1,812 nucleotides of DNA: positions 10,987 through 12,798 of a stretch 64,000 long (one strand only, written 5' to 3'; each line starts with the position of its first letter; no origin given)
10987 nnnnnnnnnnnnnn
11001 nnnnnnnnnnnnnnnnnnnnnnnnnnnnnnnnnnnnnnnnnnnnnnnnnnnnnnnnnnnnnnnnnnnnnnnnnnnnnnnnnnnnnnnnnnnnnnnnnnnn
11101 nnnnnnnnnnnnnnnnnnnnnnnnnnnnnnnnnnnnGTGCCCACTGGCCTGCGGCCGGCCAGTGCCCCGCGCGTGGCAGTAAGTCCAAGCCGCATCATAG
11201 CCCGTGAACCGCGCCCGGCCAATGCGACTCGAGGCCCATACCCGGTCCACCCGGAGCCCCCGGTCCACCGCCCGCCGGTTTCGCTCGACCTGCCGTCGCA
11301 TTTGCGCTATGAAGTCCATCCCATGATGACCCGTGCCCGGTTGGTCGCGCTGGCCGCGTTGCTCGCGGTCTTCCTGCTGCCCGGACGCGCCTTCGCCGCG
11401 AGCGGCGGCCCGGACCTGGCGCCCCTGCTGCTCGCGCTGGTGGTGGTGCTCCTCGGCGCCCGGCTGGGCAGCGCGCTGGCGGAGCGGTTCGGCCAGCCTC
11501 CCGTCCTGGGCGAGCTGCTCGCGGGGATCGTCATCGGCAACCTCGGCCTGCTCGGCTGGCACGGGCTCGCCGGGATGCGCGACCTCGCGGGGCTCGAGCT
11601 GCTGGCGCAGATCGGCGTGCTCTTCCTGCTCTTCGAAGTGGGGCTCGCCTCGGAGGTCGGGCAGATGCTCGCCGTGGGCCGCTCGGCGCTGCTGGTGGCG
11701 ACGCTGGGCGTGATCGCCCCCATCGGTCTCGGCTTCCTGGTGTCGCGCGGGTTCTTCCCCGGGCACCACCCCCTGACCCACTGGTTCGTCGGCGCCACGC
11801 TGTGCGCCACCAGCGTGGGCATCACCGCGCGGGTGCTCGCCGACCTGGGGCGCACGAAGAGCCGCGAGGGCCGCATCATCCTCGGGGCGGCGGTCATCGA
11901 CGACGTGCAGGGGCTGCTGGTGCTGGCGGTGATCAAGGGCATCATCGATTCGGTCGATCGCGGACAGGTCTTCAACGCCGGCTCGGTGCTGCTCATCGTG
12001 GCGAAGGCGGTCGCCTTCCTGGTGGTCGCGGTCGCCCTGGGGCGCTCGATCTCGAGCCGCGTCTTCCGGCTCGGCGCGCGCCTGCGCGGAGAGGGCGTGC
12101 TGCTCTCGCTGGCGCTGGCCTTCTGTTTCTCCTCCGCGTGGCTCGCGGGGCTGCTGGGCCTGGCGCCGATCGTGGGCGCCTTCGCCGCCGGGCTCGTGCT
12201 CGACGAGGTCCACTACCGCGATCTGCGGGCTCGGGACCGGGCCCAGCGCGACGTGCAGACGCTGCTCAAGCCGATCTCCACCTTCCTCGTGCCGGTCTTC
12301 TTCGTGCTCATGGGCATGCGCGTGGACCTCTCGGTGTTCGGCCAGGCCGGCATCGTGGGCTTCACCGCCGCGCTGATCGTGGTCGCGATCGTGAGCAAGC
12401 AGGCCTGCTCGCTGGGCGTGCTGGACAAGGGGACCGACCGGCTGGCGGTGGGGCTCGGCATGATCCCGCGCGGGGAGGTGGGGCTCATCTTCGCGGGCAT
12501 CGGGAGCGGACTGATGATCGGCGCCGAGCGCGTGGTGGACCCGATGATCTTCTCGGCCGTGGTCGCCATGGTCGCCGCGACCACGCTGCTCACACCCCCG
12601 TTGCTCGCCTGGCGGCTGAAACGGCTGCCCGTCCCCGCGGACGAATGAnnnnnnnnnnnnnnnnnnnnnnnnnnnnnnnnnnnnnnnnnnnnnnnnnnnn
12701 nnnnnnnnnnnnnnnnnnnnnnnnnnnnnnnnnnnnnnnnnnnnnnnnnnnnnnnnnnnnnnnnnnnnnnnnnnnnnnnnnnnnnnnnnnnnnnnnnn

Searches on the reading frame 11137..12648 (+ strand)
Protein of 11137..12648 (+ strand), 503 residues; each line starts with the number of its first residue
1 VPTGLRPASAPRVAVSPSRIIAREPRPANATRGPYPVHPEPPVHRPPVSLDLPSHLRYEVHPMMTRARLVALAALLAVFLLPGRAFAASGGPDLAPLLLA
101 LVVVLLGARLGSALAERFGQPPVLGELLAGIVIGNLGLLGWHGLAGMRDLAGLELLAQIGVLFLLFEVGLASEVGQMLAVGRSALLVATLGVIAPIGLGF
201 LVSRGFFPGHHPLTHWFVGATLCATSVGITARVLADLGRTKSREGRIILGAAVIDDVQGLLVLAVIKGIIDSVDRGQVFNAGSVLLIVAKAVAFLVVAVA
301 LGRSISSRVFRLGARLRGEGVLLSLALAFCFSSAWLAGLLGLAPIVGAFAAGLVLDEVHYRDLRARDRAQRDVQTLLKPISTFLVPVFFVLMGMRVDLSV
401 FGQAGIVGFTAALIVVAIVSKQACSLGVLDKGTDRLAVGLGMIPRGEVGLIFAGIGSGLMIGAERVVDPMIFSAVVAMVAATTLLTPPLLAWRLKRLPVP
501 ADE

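Call 48: search_protein_families(library=pfam, proteins=[window:11137-12648:+], max_evalue=0.001)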
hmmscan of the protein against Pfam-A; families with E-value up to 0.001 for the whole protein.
window:11137-12648:+ (503 aa): 1 family
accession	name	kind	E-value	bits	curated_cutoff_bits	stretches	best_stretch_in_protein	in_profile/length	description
PF00999.27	Na_H_Exchanger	-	1.5e-55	189.1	26.2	1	108-490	4-373/375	Sodium/hydrogen exchanger, transmembrane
